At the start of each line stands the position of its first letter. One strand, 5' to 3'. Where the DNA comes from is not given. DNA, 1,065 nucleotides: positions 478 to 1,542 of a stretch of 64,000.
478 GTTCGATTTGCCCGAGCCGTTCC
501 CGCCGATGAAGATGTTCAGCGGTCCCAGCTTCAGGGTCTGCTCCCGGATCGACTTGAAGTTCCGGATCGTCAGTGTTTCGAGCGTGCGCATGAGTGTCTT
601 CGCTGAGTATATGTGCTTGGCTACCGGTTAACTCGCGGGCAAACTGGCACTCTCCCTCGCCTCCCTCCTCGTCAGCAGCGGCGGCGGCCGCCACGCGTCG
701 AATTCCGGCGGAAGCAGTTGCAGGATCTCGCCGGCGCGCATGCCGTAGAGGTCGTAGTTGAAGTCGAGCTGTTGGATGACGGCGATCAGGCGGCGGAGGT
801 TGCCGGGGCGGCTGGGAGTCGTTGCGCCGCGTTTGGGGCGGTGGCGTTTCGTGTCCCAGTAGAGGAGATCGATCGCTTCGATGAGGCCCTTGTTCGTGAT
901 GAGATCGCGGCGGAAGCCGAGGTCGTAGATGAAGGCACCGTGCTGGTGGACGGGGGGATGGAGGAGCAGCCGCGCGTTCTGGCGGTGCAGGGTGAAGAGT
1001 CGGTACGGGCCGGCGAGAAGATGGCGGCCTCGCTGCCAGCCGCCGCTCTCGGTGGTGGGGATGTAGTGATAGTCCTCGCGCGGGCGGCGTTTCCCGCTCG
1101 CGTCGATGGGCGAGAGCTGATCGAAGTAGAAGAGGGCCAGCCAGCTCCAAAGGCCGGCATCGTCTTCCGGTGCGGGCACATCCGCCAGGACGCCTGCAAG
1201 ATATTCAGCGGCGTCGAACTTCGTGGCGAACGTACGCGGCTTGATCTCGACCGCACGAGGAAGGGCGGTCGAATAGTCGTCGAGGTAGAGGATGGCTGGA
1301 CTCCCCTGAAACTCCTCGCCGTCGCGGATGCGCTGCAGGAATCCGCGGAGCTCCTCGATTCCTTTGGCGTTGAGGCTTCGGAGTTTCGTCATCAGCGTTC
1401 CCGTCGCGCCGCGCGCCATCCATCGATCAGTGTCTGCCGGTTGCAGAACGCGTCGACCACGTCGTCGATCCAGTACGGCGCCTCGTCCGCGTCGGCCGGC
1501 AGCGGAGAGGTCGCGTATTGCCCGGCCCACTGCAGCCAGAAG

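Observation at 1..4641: higBA-headed six-gene string: GHKL ATPase, two family-less proteins and an AAA15 ATPase (candidate uncharacterised defence/conflict system)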

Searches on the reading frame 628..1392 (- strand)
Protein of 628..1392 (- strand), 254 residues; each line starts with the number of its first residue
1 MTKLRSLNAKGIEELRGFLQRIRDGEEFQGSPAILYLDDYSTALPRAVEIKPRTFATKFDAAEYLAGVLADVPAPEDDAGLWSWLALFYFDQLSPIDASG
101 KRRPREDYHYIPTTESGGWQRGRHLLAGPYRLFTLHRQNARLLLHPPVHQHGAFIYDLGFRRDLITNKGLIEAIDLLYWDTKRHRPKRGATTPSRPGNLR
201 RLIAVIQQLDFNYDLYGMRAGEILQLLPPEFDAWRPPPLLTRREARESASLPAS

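Call 5: search_protein_families(library=pfam, proteins=[window:628-1392:-], max_evalue=0.1)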
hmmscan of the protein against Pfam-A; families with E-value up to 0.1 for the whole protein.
window:628-1392:- (254 aa): 0 families

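Call 6: search_protein_families(library=padloc, proteins=[window:628-1392:-], max_evalue=0.1)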
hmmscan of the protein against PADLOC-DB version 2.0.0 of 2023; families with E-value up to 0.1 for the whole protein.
window:628-1392:- (254 aa): 0 families

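Call 7: search_protein_families(library=ncbifam, proteins=[window:628-1392:-], max_evalue=0.1)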
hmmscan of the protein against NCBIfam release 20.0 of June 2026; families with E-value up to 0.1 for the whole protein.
window:628-1392:- (254 aa): 0 families

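Call 8: find_encoding_contigs(protein=window:628-1392:-, flank=10000, max_places=10)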
Protein window:628-1392:- (254 aa): no gene with exactly this product is on record in the collection.

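Call 22: search_solved_structures(query=A3, max_evalue=10)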
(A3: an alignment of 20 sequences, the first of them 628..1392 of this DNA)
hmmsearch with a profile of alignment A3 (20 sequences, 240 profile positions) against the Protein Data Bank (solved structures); distinct sequences matched with E-value up to 10: 4.
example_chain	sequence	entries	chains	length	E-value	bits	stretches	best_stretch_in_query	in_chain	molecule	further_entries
3hp0_A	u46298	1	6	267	0.025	17.5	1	2-47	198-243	Putative polyketide biosynthesis enoyl-CoA hydratase homolog pksH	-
5aho_A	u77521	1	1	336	0.69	12.8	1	171-234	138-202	5' EXONUCLEASE APOLLO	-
7a1f_A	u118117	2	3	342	0.7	12.8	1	171-234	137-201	5' exonuclease Apollo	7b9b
7b2x_A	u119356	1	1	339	0.71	12.8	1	171-234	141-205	5' exonuclease Apollo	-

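Call 23: find_homologous_proteins(query=A3, max_evalue=0.001)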
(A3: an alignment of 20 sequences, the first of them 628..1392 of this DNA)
Query A3 (20 sequences) (254 aa, profile of the alignment): 1332 proteins with E <= 0.001 among 8000 candidates; the best 120 are listed.
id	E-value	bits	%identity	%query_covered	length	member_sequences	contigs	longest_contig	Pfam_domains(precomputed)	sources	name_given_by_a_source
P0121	4.6e-99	349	44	95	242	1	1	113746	-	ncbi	-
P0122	1.6e-98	347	73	94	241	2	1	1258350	-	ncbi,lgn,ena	-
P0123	1.9e-98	347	77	96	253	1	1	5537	-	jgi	jgi:hypothetical protein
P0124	2.9e-98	346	66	93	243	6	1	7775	-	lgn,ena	-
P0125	3.1e-98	346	81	95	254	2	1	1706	-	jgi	jgi:hypothetical protein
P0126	3.3e-98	346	68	93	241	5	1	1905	-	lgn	-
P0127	3.4e-98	346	74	100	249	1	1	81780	-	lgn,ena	-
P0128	4.2e-98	346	43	92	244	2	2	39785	-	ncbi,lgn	ncbi:MAG: hypothetical protein Kow0062_10970 [Acidobacteriota bacterium]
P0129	4.8e-98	346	66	93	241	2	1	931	-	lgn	-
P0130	5.3e-98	346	81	94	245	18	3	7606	-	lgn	-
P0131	5.6e-98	345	85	94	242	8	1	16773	-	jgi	jgi:hypothetical protein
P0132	7.9e-98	345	38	92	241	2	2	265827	-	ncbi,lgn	ncbi:MAG: hypothetical protein ACOYVJ_02945 [Nitrospirota bacterium]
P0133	8.1e-98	345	67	93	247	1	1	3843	-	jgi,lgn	jgi:hypothetical protein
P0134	1.0e-97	345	76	100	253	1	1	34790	-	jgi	jgi:hypothetical protein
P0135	1.2e-97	344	67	93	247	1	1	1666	-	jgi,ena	-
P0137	1.2e-97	344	38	94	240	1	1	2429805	-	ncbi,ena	-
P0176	4.1e-96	339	44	91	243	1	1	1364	PF19866.5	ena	-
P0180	5.5e-96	339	42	92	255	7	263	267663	-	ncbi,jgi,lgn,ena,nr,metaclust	ncbi:MAG TPA: hypothetical protein PKJ59_11375 [Syntrophales bacterium]|jgi:hypothetical protein|nr:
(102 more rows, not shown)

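Call 25: search_protein_families(library=pfam, proteins=[P0176, P0121, P0132, P0180, window:628-1392:-], max_evalue=10)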
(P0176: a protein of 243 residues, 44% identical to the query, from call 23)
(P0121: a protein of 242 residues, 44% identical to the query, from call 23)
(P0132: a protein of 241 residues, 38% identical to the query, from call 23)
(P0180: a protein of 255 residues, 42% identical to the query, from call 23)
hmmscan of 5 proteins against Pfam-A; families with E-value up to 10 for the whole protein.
P0176 (243 aa): 1 family
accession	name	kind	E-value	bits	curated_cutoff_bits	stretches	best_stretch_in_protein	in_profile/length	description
PF03705.20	CheR_N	-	0.07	13.3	27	1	5-26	31-52/53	CheR methyltransferase, all-alpha domain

P0121 (242 aa): 0 families

P0132 (241 aa): 0 families

P0180 (255 aa): 0 families

window:628-1392:- (254 aa): 0 families

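Call 32: predict_structure(alignment_id=A4)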
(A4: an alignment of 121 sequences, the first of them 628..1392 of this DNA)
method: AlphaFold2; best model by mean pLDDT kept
length: 254 residues; sequences in the alignment: 121
mean_pLDDT: 90.3   pTM: 0.86
mean pLDDT of the five models: 90.3, 89.8, 89.4, 88.1, 87.3
residues with pLDDT >= 90: 201; 70-90: 32; 50-70: 16; < 50: 5
segments of 3 or more residues with pLDDT < 50: 250-254
pLDDT, mean of each block of 10 residues (from residue 1): 95 96 88 91 95 97 97 91 97 94 94 76 92 96 96 87 89 96 95 95 94 94 96 80 53 43
secondary structure, 60 per line:
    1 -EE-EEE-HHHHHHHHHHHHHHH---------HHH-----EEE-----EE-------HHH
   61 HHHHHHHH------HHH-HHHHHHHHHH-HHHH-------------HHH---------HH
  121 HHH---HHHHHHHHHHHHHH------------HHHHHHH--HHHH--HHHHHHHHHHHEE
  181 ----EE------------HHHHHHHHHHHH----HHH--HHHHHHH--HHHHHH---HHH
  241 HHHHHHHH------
elements in order: E5-7 H9-23 E41-43 H58-68 H79-88 H90-93 H119-123 H127-140 H153-159 H162-165 H168-178 H199-210 H220-226 H229-234 H238-248

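Call 34: fold_search(model_id=the predicted structure, library=pdb)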
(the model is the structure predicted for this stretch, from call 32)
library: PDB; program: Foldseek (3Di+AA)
matches with E <= 10: 34; with E <= 0.001: 0
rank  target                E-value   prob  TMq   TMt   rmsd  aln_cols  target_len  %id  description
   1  9b87_A                1.7e+00  0.02  0.12  0.10  13.4       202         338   14  Tetrameric cryo-EM structure of E. coli BcsZ (released 2025-02-19)
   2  7dsy_b                2.5e+00  0.03  0.14  0.07  14.9       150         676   13  Crystal Structure of RNase L in complex with KM05073 (released 2021-11-24)
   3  2q6r_B                2.9e+00  0.02  0.12  0.12  17.8       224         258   13  Crystal structure of PPAR gamma complexed with partial agonist SF147 (released 2007-10-23)
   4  3qxq_A                3.0e+00  0.01  0.12  0.10  14.1       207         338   14  Structure of the bacterial cellulose synthase subunit Z in complex with cellopentaose (released 2011-03-30)
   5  5dqv_B                3.2e+00  0.02  0.13  0.16  16.6       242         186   14  The crystal structure of Bacillus subtilis YpgQ (released 2016-04-27)
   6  9j3v_F                3.8e+00  0.01  0.11  0.11  20.0       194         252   14  Fe2+/Fe2+ PolF-L-isoleucine complex (released 2025-10-08)
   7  6ysq_C                4.5e+00  0.01  0.12  0.06  16.9       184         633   11  The hC4Nb8 complement inhibitory nanobody in complex with C4b (released 2020-06-24)
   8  6ijr_A                4.7e+00  0.01  0.10  0.10  19.9       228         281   13  Human PPARgamma ligand binding domain complexed with SB1495 (released 2019-10-16)
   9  3efw_A                5.3e+00  0.01  0.15  0.15  16.6       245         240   12  Structure of AuroraA with pyridyl-pyrimidine urea inhibitor (released 2008-12-23)
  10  9go1                  5.3e+00  0.01  0.13  0.12  13.9       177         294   11  C1C2 Channelrhodopsin - SMX Dark structure (released 2025-01-29)
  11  7b1y_B                5.6e+00  0.01  0.09  0.10  12.1       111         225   12  DtxR-like iron-dependent regulator IdeR complexed with cobalt and its consensus DNA-binding sequence (released 2021-03-03)
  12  6yvc_B                5.9e+00  0.02  0.14  0.19  15.2       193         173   13  Crystal structure of the small alarmone hydrolase (SAH) of Pseudomonas aeruginosa (released 2021-05-12)
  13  5byl_C                5.9e+00  0.02  0.10  0.09  13.4       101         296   14  Aminoglycoside Phosphotransferase (2'')-Ia (CTD of AAC(6')-Ie/APH(2'')-Ia) in complex with GMPPCP and Magnesium (released 2016-05-25)
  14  5m59_G                6.2e+00  0.01  0.12  0.03  19.2       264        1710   12  Crystal structure of Chaetomium thermophilum Brr2 helicase core in complex with Prp8 Jab1 domain (released 2016-12-21)
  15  5dqv_A                6.6e+00  0.02  0.17  0.20  16.0       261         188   13  The crystal structure of Bacillus subtilis YpgQ (released 2016-04-27)
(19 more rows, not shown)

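Call 55: fold_search(model_id=the predicted structure, library=viral)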
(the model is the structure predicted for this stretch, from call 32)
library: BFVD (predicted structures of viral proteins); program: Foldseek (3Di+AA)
matches with E <= 10: 21; with E <= 0.001: 0
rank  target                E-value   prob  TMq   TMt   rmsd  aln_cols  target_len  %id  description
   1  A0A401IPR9            3.5e+00  0.01  0.10  0.10  22.4       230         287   11  Wsv166-like protein (Fragment) [Sesarmops intermedium nimavirus]
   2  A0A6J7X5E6            4.4e+00  0.01  0.14  0.12  25.0       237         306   12  Uncharacterized protein [uncultured Caudovirales phage]
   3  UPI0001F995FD         5.2e+00  0.01  0.10  0.04  14.3       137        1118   10  (no name look-up for this kind of identifier)
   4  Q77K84                5.4e+00  0.01  0.12  0.09  16.4       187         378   13  Uncharacterized protein [Helicoverpa armigera nucleopolyhedrovirus]
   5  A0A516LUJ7            5.4e+00  0.01  0.10  0.10  17.8       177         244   12  (no name in the UniProt tables at hand)
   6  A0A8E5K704            5.8e+00  0.01  0.14  0.14  18.8       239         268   15  (no name in the UniProt tables at hand)
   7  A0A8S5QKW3            5.8e+00  0.01  0.12  0.12  24.1       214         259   14  Nucleoid-associated protein [Podoviridae sp. ctdRZ1]
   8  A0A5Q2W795            6.1e+00  0.01  0.12  0.05  18.8       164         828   12  (no name in the UniProt tables at hand)
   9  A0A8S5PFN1            6.8e+00  0.01  0.12  0.17  12.5       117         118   15  Uncharacterized protein [Siphoviridae sp. ctLOE2]
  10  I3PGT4                7.2e+00  0.01  0.10  0.09  25.1       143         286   12  DNA primase [Xanthomonas phage vB_XveM_DIBBI]
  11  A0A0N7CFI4            7.6e+00  0.01  0.15  0.22  11.0       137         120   10  Host specificity protein [Salmonella phage 36]
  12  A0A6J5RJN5            7.6e+00  0.01  0.13  0.06  25.3       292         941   14  Phage tail tape measure protein (Fragment) [uncultured Caudovirales phage]
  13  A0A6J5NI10            8.0e+00  0.00  0.07  0.04  52.8       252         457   12  Uncharacterized protein [uncultured Caudovirales phage]
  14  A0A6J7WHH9            8.4e+00  0.00  0.09  0.09  20.7       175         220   14  HNHc domain containing protein [uncultured Caudovirales phage]
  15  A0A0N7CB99            8.4e+00  0.00  0.10  0.10  25.3       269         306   14  (no name in the UniProt tables at hand)
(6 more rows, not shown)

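Call 101: find_encoding_contigs(protein=P0180, flank=10000, max_places=4)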
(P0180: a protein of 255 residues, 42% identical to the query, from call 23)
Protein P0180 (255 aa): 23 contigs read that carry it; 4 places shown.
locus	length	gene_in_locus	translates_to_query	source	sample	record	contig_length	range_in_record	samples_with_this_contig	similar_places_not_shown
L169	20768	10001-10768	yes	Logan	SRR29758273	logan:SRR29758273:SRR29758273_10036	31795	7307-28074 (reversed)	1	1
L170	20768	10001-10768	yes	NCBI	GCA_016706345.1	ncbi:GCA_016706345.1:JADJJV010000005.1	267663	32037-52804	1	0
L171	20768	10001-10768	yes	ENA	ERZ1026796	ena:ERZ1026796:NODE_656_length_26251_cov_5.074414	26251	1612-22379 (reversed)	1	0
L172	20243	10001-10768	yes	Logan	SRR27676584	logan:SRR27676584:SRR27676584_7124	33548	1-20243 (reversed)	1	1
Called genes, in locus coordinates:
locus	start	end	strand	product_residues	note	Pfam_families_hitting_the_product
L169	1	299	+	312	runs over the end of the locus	PF13593:SBF_like, PF01758:SBF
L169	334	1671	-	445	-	PF02253:PLA1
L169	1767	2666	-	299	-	PF00753:Lactamase_B, PF19583:ODP (weak)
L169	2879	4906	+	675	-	PF02629:CoA_binding, PF13380:CoA_binding_2, PF13607:Succ_CoA_lig, PF13549:ATP-grasp_5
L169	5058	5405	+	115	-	-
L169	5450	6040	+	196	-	PF01909:NTP_transf_2 (weak), PF18765:Polbeta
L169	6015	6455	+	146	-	-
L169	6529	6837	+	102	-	PF05534:HicB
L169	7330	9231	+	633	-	-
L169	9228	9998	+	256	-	-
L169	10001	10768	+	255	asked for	-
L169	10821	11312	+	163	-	-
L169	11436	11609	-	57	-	-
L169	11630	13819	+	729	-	PF01966:HD (weak), PF18019:Cas3_HD (weak), PF04851:ResIII (weak), PF00270:DEAD, PF00271:Helicase_C (weak), PF22590:Cas3-like_C_2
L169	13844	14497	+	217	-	PF09704:Cas_Cas5d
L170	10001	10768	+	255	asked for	-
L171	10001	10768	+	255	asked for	-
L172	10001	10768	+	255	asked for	-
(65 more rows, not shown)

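Call 102: find_encoding_contigs(protein=P0137, flank=10000, max_places=2)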
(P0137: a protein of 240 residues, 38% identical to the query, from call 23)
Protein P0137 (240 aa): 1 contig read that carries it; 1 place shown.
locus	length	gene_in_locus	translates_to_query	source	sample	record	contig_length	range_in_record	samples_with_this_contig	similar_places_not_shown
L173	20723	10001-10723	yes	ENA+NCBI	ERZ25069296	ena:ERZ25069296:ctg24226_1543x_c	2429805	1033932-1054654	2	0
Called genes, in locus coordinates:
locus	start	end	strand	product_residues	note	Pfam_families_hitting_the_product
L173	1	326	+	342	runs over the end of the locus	PF00316:FBPase, PF18913:FBPase_C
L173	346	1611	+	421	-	PF13393:tRNA-synt_His, PF00587:tRNA-synt_2b, PF03129:HGTP_anticodon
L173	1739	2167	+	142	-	PF01475:FUR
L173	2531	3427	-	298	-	PF03781:FGE-sulfatase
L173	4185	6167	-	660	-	PF16177:ACAS_N, PF00501:AMP-binding, PF13193:AMP-binding_C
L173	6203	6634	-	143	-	PF07603:Lcl_C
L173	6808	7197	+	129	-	PF08780:NTase_sub_bind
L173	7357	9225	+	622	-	-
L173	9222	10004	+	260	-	-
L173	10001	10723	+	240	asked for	-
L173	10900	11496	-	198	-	PF01725:Ham1p_like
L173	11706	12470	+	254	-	-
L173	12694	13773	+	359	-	PF21016:RlmN_N, PF04055:Radical_SAM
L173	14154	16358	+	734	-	PF01654:Cyt_bd_oxida_I (weak)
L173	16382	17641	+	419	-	PF00034:Cytochrom_C, PF13442:Cytochrome_CBB3 (weak)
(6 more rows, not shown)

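Call 103: find_encoding_contigs(protein=P0132, flank=10000, max_places=2)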
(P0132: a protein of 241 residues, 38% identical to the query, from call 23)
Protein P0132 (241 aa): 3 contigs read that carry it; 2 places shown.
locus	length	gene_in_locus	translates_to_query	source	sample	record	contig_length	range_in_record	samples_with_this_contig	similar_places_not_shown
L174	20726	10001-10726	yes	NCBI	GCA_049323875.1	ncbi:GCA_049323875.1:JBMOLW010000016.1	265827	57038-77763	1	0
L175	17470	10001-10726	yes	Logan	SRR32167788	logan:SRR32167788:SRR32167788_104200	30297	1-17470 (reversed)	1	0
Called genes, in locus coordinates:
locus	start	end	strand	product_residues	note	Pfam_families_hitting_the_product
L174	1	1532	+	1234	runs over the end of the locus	PF02384:N6_Mtase (faint), PF20473:MmeI_Mtase, PF07669:Eco57I, PF22837:M_Eco57I_C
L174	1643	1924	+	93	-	PF05015:HigB-like_toxin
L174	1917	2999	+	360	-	PF01381:HTH_3, PF06114:Peptidase_M78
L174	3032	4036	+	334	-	-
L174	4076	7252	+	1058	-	PF13091:PLDc_2, PF04851:ResIII (weak), PF00176:SNF2-rel_dom (weak), PF00271:Helicase_C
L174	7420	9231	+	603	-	-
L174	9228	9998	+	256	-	-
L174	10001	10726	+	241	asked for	-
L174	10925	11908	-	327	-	PF11453:DUF2950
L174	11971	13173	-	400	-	PF11737:DUF3300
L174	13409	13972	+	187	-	PF13505:OMP_b-brl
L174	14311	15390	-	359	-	PF01926:MMR_HSR1, PF02421:FeoB_N (weak), PF06071:YchF-GTPase_C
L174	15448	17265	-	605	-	PF00009:GTP_EFTU, PF01926:MMR_HSR1 (faint), PF02421:FeoB_N (faint), PF22042:EF-G_D2, PF03144:GTP_EFTU_D2, PF00679:EFG_C, PF21018:BipA_C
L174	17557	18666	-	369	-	PF12679:ABC2_membrane_2, PF12698:ABC2_membrane_3, PF01061:ABC2_membrane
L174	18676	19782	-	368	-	PF12679:ABC2_membrane_2, PF12698:ABC2_membrane_3, PF01061:ABC2_membrane, PF12730:ABC2_membrane_4 (weak), PF13346:ABC2_membrane_5 (weak)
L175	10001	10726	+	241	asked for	-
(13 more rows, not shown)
